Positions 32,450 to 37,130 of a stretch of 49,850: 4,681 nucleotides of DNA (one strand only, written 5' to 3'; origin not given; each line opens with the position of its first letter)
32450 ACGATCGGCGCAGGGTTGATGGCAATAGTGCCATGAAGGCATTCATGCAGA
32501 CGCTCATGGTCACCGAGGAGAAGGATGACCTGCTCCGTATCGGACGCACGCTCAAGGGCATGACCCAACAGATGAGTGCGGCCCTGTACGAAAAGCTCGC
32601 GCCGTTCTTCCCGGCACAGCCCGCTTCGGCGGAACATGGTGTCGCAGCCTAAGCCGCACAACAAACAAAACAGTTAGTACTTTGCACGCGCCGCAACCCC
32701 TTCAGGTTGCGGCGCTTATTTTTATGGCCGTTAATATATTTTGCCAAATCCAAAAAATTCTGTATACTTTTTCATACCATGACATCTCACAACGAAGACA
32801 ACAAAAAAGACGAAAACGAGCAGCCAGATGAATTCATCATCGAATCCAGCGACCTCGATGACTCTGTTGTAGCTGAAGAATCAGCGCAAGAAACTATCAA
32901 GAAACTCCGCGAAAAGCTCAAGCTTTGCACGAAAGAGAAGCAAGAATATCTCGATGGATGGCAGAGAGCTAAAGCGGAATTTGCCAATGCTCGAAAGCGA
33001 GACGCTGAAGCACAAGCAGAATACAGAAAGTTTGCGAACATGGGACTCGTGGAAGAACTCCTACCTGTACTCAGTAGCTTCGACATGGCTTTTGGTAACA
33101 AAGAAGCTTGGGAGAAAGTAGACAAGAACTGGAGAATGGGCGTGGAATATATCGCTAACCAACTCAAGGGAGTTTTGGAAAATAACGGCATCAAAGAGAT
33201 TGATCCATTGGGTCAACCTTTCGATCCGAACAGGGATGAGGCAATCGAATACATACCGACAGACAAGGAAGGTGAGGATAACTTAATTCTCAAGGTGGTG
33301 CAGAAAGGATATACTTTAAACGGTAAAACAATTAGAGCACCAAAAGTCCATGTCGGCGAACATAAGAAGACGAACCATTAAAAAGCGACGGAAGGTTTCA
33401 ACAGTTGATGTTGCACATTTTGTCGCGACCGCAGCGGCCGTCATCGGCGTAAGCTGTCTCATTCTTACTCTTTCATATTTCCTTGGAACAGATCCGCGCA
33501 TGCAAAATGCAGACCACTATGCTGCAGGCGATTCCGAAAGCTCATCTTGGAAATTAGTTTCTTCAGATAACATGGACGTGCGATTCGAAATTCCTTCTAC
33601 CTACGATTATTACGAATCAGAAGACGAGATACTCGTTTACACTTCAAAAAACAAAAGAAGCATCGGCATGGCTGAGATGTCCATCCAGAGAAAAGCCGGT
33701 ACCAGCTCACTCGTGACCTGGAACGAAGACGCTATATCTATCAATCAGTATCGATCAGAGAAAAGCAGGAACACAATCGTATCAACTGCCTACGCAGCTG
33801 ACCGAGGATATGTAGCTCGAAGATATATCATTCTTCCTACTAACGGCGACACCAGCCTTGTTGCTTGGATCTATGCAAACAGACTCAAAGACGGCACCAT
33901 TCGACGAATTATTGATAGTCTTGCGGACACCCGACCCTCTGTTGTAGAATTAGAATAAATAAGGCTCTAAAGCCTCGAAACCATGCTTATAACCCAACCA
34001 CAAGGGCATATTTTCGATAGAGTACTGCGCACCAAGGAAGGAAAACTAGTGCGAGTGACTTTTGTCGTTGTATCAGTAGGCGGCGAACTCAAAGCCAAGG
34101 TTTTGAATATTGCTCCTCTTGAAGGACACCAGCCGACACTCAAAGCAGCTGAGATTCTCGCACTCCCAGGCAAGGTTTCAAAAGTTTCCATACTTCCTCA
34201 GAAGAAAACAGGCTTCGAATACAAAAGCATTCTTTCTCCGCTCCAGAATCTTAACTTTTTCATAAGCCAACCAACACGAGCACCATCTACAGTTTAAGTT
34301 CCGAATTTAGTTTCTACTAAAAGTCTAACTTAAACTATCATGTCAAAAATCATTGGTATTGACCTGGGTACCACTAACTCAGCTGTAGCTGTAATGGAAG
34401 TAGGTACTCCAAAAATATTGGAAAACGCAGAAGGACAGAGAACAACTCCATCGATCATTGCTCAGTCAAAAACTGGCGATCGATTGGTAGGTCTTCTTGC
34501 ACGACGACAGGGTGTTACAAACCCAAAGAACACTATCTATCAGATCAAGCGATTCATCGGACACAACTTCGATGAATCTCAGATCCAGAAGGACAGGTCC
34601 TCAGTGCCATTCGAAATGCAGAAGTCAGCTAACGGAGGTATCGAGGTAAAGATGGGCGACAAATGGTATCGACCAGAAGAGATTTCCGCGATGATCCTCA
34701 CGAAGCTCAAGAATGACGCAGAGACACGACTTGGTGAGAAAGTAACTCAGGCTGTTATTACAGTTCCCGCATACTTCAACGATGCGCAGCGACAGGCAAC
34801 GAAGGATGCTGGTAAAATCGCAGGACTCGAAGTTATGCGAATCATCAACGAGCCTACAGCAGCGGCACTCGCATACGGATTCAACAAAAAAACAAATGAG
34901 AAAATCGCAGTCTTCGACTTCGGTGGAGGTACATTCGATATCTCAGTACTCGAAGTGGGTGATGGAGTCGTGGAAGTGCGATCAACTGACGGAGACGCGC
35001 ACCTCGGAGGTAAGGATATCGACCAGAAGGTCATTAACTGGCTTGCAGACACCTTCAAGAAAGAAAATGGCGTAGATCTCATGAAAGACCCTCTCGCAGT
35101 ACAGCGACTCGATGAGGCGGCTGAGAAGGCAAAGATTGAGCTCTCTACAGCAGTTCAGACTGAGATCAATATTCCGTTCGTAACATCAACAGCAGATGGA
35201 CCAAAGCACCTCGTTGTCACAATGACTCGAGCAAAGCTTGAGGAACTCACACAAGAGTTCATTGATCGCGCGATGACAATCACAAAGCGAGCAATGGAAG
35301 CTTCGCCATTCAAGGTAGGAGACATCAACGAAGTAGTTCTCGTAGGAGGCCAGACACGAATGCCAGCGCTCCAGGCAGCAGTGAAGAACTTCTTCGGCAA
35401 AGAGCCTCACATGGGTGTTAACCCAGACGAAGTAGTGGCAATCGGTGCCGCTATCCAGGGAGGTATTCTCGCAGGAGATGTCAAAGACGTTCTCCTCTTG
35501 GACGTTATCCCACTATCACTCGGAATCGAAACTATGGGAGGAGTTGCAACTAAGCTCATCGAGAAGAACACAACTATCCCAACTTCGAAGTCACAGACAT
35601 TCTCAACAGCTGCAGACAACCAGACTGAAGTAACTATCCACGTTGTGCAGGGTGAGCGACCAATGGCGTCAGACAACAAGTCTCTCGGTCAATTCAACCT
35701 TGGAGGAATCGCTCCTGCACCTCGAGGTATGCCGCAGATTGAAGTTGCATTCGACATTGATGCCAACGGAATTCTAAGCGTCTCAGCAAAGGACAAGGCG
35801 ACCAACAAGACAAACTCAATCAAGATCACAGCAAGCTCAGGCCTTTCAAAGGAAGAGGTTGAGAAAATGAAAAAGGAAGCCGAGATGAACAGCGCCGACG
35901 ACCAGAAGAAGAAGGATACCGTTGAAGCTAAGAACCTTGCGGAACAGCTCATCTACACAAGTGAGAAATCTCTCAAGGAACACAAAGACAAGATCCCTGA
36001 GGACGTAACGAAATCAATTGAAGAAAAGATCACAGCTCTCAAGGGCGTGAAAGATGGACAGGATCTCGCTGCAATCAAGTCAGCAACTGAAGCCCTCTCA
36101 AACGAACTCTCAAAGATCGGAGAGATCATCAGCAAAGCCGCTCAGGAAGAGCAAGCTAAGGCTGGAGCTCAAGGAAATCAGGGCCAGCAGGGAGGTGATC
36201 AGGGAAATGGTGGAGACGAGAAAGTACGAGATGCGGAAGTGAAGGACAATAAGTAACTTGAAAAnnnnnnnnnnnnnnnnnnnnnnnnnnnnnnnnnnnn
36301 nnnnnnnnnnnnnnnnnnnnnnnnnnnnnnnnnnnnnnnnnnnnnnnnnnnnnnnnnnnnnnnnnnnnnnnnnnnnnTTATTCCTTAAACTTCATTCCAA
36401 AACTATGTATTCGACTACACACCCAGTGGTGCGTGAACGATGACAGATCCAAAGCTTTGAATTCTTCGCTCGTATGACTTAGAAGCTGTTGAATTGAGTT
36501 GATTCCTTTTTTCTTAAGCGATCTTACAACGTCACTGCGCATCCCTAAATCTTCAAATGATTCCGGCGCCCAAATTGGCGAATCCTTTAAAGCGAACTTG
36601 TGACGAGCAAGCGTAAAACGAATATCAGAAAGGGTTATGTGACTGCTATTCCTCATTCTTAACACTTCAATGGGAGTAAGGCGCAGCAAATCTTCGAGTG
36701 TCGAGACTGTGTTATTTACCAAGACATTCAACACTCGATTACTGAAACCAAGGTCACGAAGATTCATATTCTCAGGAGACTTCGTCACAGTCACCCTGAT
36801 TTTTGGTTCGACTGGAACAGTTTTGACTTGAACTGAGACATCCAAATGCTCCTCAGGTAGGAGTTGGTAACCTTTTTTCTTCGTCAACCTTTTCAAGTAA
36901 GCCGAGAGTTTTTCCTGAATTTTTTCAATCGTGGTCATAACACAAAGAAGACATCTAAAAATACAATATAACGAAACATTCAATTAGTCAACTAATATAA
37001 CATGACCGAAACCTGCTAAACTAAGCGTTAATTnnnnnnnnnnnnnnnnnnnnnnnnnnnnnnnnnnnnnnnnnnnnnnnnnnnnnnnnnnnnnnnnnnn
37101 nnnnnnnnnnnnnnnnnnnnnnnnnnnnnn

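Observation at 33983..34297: Candidate chaperone-sensing ribosome-arrest peptide upstream of dnaK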

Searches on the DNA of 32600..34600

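Call 77: search_rna_families(source=window, start=32600, end=34600, threshold=evalue, max_evalue=1)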
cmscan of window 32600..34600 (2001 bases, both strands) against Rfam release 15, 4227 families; matches with E-value up to 1: 0.
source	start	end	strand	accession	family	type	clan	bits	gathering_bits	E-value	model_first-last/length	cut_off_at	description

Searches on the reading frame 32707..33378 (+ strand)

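Call 3: search_protein_families(library=pfam, proteins=[window:32707-33378:+], max_evalue=0.1)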
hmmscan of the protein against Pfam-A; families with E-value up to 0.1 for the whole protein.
window:32707-33378:+ (224 aa): 1 family
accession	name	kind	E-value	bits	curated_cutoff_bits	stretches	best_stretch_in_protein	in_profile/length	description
PF01025.24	GrpE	-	2.8e-39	134.9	25.8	1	57-217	6-164/165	GrpE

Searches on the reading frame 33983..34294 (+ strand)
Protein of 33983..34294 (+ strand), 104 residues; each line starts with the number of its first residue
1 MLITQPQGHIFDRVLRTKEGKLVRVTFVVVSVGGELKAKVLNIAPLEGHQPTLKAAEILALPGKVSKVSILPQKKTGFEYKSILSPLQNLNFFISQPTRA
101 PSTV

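Call 3: search_protein_families(library=pfam, proteins=[window:33983-34294:+], max_evalue=0.1)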
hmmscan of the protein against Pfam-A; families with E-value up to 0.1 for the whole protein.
window:33983-34294:+ (104 aa): 0 families

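Call 4: search_protein_families(library=ncbifam, proteins=[window:33983-34294:+], max_evalue=0.1)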
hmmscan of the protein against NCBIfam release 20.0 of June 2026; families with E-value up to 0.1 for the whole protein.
window:33983-34294:+ (104 aa): 0 families

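Call 6: find_homologous_proteins(query=window:33983-34294:+, max_evalue=0.01)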
Query window:33983-34294:+ (104 aa): 2 proteins with E <= 0.01 among 7 candidates.
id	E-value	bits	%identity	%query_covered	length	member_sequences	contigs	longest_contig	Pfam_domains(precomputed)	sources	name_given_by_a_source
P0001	3.2e-59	215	100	100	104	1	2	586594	-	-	-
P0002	2.8e-11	61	40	98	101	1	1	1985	-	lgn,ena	-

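Call 9: find_encoding_contigs(protein=P0002, flank=5000)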
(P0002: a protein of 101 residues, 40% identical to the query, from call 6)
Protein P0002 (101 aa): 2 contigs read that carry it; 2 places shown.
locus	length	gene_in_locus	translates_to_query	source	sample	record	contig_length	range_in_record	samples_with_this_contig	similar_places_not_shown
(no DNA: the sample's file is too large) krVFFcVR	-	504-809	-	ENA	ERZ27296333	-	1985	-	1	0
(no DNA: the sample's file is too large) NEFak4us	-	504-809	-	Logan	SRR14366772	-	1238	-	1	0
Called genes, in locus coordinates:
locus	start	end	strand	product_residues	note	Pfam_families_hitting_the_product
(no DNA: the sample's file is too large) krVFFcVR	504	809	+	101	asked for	-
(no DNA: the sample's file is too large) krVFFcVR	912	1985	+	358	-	?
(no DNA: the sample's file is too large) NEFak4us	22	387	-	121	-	-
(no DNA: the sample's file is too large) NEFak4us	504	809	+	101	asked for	-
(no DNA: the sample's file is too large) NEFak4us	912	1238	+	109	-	?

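Call 15: search_protein_representatives(protein=window:33983-34294:+)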
Query: 104 residues. Proteins with E-value up to 0.001 (for the whole library): 115; up to 1e-10: 3; up to 1e-30: 1. The best 115 are listed.
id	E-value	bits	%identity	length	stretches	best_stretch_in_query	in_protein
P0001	1.0e-59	214.8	100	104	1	1-104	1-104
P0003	2.9e-13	66.0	43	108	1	1-102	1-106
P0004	7.7e-11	58.3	41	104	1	1-103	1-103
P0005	3.0e-10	56.4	45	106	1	8-102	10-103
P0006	3.3e-10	56.2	41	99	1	1-102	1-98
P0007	4.0e-10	56.0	39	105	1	1-102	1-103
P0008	6.7e-10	55.3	47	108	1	7-102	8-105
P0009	7.2e-10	55.1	39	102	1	3-102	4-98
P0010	9.3e-10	54.8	41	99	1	1-102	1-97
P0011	1.4e-09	54.3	40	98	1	1-103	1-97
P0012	2.4e-09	53.5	43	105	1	4-102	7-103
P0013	2.4e-09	53.5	38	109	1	1-102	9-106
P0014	6.2e-09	52.2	37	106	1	3-103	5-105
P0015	6.3e-09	52.1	41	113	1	7-102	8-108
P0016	9.4e-09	51.6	36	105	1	3-102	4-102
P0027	9.5e-08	48.4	37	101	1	1-103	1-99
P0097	3.3e-04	37.0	36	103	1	2-102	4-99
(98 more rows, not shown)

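Call 27: find_related_loci(query=A2, collection=genome_contigs, flank=4000)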
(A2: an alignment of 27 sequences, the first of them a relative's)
Query A2 (104 aa) in genome_contigs; peptide patterns used: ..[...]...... (x = any residue, [..] = any of these).
58 stretches matched a pattern; 48 encode a relative of the query (tblastn E <= 1e-3); 48 distinct loci.
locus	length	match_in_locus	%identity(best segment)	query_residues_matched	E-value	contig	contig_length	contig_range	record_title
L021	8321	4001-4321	40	1-103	1e-17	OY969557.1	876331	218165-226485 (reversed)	MAG: uncultured bacterium isolate MFD09286.bin.c.8 genome assembly, chromosome: 1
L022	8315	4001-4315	38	1-103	2e-17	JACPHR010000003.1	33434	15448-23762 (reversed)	MAG: Candidatus Taylorbacteria bacterium isolate NC_groundwater_419_Ag_B-0.1um_49_17 GD18-4_B1_scaffold_73048, whole gen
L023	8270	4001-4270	42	8-104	4e-17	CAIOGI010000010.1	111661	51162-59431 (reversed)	MAG: Candidatus Taylorbacteria bacterium isolate Loclat_bin-01970 genome assembly, contig: bin-01970:10/13, whole genome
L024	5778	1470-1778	39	1-102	1e-16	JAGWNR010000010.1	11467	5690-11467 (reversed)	MAG: Patescibacteria group bacterium isolate REEB237 contig-150_8765, whole genome shotgun sequence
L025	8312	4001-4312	36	1-102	2e-16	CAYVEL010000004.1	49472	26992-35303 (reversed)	MAG TPA_asm: uncultured Candidatus Saccharibacteria bacterium isolate SRP220891_co5_92 genome assembly, contig: NODE_243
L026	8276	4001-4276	39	4-102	3e-16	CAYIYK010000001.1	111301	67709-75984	MAG TPA_asm: uncultured Candidatus Saccharibacteria bacterium isolate ERP123247_co1_234 genome assembly, contig: NODE_79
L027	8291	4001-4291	42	1-102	4e-16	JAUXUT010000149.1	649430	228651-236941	MAG: bacterium isolate C15_concoct.bin.159_sub C15_k141_471755, whole genome shotgun sequence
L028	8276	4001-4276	39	4-102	6e-16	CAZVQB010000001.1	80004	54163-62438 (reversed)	MAG TPA_asm: uncultured Candidatus Saccharibacteria bacterium isolate SRP135725_co1_407 genome assembly, contig: NODE_18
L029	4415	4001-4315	38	1-103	1e-15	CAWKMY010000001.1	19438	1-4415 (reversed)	MAG: uncultured bacterium isolate MFD01223.bin.2.47 genome assembly, contig: contig_106681, whole genome shotgun sequenc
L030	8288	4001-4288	36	1-103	2e-15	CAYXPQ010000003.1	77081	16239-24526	MAG TPA_asm: uncultured Candidatus Saccharibacteria bacterium isolate SRP300315_co1_73 genome assembly, contig: NODE_171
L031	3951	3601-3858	38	10-102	4e-15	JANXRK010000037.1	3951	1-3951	MAG: Candidatus Taylorbacteria bacterium isolate 336R_metabat_165_sub 336R_k141_834318, whole genome shotgun sequence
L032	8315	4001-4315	37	1-102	6e-15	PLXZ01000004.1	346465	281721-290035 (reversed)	MAG: Candidatus Taylorbacteria bacterium isolate palsa_1337 73.20120700_P3D.324_contig_17162, whole genome shotgun seque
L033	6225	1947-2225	33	1-102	6e-15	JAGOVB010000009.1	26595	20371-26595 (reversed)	MAG: Candidatus Paceibacterota bacterium isolate Gw_Eff_bin_536 Gw_Eff_3492_length_26595_cov_8.513564, whole genome shot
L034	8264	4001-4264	39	8-102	2e-14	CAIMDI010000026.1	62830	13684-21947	Candidatus Taylorbacteria bacterium isolate KTt_bin-0984 genome assembly, contig: bin-0984:26/36, whole genome shotgun s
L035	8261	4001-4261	35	11-104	4e-14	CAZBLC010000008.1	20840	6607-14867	MAG TPA_asm: uncultured Candidatus Saccharibacteria bacterium isolate SRP286056_co2_106 genome assembly, contig: NODE_38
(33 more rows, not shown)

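Call 49: predict_structure(alignment_id=A1)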
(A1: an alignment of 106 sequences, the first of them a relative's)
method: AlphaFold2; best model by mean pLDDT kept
length: 104 residues; sequences in the alignment: 106
mean_pLDDT: 81.6   pTM: 0.43
mean pLDDT of the five models: 81.6, 81.5, 81.3, 80.9, 80.1
residues with pLDDT >= 90: 36; 70-90: 53; 50-70: 15; < 50: 0
segments of 3 or more residues with pLDDT < 50: none
pLDDT, mean of each block of 10 residues (from residue 1): 80 95 95 93 82 63 85 74 76 75 76
secondary structure, 60 per line:
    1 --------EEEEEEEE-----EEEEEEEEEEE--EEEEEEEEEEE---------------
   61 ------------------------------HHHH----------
elements in order: E9-16 E22-32 E35-45 H91-94

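Call 53: fold_search(model_id=the predicted structure, library=pdb)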
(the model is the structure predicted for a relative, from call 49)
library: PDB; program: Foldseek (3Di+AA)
matches with E <= 10: 1178; with E <= 0.001: 0
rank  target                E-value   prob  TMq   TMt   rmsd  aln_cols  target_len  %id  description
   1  3u0k_A                4.6e-02  0.77  0.22  0.12  13.7        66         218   20  Crystal Structure of the genetically encoded calcium indicator RCaMP (released 2012-10-03)
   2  3nm7_C                1.5e-01  0.98  0.32  0.41   8.7        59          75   17  Crystal Structure of Borrelia burgdorferi Pur-alpha (released 2010-10-06)
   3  3nm7_B                1.6e-01  0.98  0.33  0.43   7.4        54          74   13  Crystal Structure of Borrelia burgdorferi Pur-alpha (released 2010-10-06)
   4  3nm7_D                1.8e-01  0.98  0.32  0.42   7.4        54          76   13  Crystal Structure of Borrelia burgdorferi Pur-alpha (released 2010-10-06)
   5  3ul5_D                2.0e-01  0.95  0.31  0.38   3.4        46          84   13  Saccharum officinarum canecystatin-1 in space group C2221 (released 2012-11-28)
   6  3n8b_B                2.1e-01  0.97  0.33  0.44   6.5        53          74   11  Crystal Structure of Borrelia burgdorferi Pur-alpha (released 2010-10-06)
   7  3nm7_A                2.5e-01  0.96  0.32  0.38   7.5        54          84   13  Crystal Structure of Borrelia burgdorferi Pur-alpha (released 2010-10-06)
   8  2ltj_MODEL_1_A        3.2e-01  0.75  0.26  0.24   8.7        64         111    9  Conformational analysis of StrH, the surface-attached exo- beta-D-N-acetylglucosaminidase from Streptococcus p (released 2012-11-28)
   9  9r2r_B                3.2e-01  0.38  0.18  0.15   6.3        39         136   23  De novo designed M7 protein fold (released 2025-05-14)
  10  8f2r_G                3.4e-01  0.75  0.28  0.17   7.2        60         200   15  Human CCC complex (released 2023-05-24)
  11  3thr_B                3.7e-01  0.90  0.26  0.11   4.3        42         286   19  Crystal structure of rat native liver Glycine N-methyltransferase complexed with 5-methyltetrahydrofolate monoglutamat (released 2011-11-16)
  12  8esd_S                3.7e-01  0.28  0.20  0.25   8.4        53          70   15  Crystal structure of COMMD7-COMMD9-COMMD5-COMMD10 tetramer (released 2023-05-24)
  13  8f2r_H                3.9e-01  0.69  0.28  0.18   7.3        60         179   15  Human CCC complex (released 2023-05-24)
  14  3ul5_A                3.9e-01  0.60  0.28  0.33   3.5        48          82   17  Saccharum officinarum canecystatin-1 in space group C2221 (released 2012-11-28)
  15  3vhx_F                4.1e-01  0.63  0.24  0.24   9.2        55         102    9  The crystal structure of Arf6-MKLP1 (Mitotic kinesin-like protein 1) complex (released 2012-05-16)
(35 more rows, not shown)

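Call 66: list_cluster_members(proteins=[P0003, P0005, P0008, P0010, P0027, P0097])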
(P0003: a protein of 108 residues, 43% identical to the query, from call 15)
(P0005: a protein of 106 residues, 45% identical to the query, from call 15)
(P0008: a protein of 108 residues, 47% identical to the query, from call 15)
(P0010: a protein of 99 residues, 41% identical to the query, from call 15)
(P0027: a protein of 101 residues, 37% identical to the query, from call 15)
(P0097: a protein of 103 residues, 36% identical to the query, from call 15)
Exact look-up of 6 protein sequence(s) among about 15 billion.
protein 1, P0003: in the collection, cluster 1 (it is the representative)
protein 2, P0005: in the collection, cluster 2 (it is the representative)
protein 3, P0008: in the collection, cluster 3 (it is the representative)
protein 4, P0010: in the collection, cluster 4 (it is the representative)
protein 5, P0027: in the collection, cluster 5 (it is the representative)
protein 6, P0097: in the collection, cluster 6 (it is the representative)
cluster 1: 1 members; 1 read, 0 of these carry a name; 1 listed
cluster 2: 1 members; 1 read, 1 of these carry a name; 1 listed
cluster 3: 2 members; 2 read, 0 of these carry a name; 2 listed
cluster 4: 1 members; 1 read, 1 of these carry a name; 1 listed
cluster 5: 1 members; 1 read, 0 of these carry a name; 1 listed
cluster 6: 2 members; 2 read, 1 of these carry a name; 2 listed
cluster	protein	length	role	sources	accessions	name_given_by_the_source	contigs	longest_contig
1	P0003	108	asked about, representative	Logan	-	-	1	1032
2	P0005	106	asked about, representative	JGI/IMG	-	hypothetical protein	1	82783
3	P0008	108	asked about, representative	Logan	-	-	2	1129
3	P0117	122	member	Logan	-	-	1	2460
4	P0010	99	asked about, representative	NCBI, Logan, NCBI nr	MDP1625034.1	MAG: hypothetical protein Q8L64_04665 [bacterium] | hypothetical protein [bacterium]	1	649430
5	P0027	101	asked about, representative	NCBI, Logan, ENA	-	-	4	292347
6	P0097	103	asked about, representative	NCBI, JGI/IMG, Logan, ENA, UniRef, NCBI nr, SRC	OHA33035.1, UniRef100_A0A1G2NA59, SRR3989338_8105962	MAG: hypothetical protein A2928_00610 [Candidatus Taylorbacteria bacterium ... | Uncharacterized protein n=1 Tax=Candidatus Taylorbacteria bacterium ...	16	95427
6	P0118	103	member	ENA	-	-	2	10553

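Call 70: search_solved_structures(query=A1, max_evalue=1)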
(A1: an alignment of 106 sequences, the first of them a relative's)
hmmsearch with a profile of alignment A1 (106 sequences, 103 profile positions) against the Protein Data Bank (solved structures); distinct sequences matched with E-value up to 1: 2.
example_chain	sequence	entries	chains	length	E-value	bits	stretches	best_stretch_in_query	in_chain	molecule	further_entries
7pcf_E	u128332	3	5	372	0.13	15.8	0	23-74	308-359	Iron-regulated surface determinant protein B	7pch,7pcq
9szw_C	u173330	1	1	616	0.15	15.6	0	27-51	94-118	Iron-regulated surface determinant protein H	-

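Call 71: search_protein_families(library=pfam, alignment_id=A2, max_evalue=0.01)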
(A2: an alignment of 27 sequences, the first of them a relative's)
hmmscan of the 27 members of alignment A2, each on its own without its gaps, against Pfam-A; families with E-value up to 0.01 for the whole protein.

A. member 1, P0001 (104 aa): 0 families

B. families by the number of members that match (of 27 scanned): 0 families

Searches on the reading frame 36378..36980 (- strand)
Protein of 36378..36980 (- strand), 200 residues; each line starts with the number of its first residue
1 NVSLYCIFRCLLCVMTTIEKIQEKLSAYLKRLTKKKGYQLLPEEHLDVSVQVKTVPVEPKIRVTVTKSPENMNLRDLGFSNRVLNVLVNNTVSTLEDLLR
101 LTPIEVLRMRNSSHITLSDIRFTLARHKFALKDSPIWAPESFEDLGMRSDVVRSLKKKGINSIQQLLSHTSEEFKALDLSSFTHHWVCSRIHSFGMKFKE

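Call 3: search_protein_families(library=pfam, proteins=[window:36378-36980:-], max_evalue=0.1)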
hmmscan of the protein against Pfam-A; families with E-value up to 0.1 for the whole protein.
window:36378-36980:- (200 aa): 6 families
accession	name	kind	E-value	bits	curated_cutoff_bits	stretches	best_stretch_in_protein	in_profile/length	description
PF03118.21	RNA_pol_A_CTD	-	1e-09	38.4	23.8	2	70-124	11-65/67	Bacterial RNA polymerase, alpha chain C terminal domain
PF21794.3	RAD51D_N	-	0.00094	19.8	27.3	0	147-174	12-39/60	RAD51D, N-terminal domain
PF22993.4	SAM_EPH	-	0.019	15.1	27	0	83-107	19-43/60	Ephrin receptor 1 SAM domain-like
PF08221.17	HTH_9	-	0.071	13.7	23.4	0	81-105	16-40/62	RNA polymerase III subunit RPC82 helix-turn-helix domain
PF07647.24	SAM_2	-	0.084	13.5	20.5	0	144-184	15-54/66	SAM domain (Sterile alpha motif)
PF20451.3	Calmod_bind_M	-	0.098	13.7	24.5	0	152-177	19-44/67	Calmodulin binding protein central domain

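Call 4: search_protein_families(library=ncbifam, proteins=[window:36378-36980:-], max_evalue=0.1)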
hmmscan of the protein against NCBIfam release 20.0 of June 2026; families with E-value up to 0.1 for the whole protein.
window:36378-36980:- (200 aa): 8 families
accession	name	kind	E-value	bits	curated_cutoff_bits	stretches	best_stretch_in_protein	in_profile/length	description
NF003519.0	PRK05182.2-5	equivalog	3.9e-11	42.5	277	1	64-133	247-316/320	DNA-directed RNA polymerase subunit alpha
TIGR02027.1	rpoA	equivalog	4.5e-08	32.6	227.8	1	67-132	231-296/298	DNA-directed RNA polymerase subunit alpha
NF003514.0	PRK05182.1-4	equivalog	3.6e-07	29.1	434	1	50-136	227-313/338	DNA-directed RNA polymerase subunit alpha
NF003515.0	PRK05182.2-1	equivalog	1.2e-05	24.8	406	1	68-133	247-312/314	DNA-directed RNA polymerase subunit alpha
NF003516.0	PRK05182.2-2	equivalog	0.00015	21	353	1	62-114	237-289/315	DNA-directed RNA polymerase subunit alpha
NF003518.0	PRK05182.2-4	equivalog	0.00092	18.5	523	1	44-133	217-310/312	DNA-directed RNA polymerase subunit alpha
NF003513.0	PRK05182.1-2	equivalog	0.0013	17.7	302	1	72-131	256-315/338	DNA-directed RNA polymerase subunit alpha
NF005841.0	PRK07758.1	equivalog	0.014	15.7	115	0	80-130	43-93/95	hypothetical protein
